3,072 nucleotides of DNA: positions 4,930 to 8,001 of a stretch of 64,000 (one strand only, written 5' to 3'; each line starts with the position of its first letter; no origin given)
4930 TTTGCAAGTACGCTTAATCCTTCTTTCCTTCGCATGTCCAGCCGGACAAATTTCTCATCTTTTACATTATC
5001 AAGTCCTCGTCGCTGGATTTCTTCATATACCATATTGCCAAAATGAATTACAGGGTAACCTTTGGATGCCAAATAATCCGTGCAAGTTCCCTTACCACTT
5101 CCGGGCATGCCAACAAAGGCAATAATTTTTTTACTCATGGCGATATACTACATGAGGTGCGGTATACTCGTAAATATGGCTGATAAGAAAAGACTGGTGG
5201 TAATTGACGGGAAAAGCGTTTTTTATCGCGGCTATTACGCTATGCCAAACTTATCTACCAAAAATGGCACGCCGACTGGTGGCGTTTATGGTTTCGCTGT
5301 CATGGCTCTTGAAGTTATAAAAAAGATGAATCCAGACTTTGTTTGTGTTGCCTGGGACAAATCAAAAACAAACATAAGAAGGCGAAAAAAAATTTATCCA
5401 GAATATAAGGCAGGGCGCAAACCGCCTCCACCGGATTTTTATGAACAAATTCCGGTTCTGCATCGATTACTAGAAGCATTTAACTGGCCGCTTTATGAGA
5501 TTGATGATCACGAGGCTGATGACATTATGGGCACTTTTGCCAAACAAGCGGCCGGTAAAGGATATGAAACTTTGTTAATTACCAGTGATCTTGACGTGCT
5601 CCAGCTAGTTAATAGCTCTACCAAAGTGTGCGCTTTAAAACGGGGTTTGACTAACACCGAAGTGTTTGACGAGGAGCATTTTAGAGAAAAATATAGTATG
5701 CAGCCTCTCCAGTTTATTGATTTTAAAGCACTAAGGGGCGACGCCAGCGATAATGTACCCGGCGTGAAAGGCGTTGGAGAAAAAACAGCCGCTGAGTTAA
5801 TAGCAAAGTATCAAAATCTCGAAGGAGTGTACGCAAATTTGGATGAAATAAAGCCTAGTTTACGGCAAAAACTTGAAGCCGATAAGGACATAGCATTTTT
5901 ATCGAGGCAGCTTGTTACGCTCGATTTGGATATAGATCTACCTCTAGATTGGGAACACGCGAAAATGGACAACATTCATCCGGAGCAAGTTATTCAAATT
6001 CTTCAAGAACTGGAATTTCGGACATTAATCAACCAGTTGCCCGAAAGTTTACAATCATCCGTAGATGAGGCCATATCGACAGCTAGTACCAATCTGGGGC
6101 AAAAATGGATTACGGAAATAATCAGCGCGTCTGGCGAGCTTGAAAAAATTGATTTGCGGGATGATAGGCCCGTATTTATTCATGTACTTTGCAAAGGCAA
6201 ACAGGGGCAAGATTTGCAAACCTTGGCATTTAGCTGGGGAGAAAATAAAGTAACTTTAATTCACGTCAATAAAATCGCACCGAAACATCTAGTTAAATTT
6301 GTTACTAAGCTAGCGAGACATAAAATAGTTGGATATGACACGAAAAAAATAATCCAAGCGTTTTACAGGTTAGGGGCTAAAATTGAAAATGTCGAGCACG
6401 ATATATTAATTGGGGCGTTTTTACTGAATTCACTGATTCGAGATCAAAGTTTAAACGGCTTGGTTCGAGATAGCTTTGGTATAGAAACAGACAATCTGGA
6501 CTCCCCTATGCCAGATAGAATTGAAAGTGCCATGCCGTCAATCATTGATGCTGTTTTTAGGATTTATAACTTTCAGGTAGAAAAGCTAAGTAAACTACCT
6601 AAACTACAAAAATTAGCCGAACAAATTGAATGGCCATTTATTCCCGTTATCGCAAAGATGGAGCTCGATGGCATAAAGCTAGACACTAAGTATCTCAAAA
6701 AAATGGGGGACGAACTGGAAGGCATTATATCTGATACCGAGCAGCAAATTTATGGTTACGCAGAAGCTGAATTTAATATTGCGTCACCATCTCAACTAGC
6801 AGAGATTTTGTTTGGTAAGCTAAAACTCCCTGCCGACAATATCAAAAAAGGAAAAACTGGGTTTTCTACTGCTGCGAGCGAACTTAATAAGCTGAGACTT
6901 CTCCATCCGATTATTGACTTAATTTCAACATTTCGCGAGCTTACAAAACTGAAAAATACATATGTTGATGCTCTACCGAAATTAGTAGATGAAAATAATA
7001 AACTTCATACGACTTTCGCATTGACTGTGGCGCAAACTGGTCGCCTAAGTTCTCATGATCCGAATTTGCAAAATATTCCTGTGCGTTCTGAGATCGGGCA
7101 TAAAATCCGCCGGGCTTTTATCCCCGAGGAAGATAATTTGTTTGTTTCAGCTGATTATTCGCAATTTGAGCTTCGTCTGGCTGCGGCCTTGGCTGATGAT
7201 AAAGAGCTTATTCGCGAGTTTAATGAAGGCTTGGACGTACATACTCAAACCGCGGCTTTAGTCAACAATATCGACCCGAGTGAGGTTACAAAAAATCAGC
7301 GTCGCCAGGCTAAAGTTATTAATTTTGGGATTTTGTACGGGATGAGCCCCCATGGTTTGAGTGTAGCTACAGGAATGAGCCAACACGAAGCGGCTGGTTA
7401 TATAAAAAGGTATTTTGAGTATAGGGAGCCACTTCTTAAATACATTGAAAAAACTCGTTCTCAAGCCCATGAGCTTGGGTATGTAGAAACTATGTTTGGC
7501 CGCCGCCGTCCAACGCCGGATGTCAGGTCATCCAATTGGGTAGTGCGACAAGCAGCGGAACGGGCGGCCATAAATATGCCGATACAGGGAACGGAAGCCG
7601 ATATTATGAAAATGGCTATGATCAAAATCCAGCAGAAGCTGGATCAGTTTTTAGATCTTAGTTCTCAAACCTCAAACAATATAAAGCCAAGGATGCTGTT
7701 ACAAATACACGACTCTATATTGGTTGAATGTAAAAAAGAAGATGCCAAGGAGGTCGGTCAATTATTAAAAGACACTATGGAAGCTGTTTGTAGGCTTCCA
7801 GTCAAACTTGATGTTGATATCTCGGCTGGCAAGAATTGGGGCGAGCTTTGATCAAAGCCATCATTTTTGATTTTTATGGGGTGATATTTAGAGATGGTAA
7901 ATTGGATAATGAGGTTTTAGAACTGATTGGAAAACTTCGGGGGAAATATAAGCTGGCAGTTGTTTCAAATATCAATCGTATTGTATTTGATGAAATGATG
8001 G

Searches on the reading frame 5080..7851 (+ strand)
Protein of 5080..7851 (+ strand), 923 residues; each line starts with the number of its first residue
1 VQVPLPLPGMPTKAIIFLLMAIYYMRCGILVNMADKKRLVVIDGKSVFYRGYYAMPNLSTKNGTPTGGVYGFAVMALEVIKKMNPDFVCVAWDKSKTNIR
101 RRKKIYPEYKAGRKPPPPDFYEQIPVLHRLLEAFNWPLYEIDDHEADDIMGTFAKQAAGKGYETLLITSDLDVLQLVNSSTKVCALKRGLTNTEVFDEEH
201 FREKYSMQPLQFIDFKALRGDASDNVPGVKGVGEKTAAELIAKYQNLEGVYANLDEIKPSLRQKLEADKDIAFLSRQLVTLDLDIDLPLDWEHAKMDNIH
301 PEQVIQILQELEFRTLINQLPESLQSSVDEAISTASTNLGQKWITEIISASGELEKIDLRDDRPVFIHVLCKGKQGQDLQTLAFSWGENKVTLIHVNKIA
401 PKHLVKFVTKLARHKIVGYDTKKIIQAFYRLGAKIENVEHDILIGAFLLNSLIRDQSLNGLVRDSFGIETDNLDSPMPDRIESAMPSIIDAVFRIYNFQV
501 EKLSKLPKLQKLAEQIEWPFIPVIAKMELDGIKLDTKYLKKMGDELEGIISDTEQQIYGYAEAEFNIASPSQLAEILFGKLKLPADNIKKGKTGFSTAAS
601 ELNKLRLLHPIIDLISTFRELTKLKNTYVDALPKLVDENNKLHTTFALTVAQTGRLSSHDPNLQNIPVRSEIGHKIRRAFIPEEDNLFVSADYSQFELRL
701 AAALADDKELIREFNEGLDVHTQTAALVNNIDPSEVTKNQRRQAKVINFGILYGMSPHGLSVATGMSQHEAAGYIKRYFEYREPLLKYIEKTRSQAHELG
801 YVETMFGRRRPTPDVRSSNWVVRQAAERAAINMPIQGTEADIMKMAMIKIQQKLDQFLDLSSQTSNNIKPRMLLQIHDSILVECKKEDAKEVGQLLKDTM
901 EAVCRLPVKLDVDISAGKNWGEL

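Call 84: search_protein_families(library=pfam, proteins=[window:5080-7851:+], max_evalue=0.001)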
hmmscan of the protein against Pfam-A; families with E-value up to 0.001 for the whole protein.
window:5080-7851:+ (923 aa): 4 families
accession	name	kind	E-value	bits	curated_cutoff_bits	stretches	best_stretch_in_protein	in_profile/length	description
PF00476.26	DNA_pol_A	-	1.6e-140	468.9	34.3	1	537-922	2-381/381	DNA polymerase family A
PF02739.22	5_3_exonuc_N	-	1.1e-49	168.8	34.3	1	38-205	1-163/164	5'-3' exonuclease, N-terminal resolvase-like domain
PF01367.25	5_3_exonuc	-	6.3e-33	113.6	40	1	208-300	2-95/97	5'-3' exonuclease, C-terminal SAM fold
PF22619.2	DNA_polI_exo1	-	3.2e-06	27.4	27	1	380-463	14-98/140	DNA polymerase I, ribonuclease H-like domain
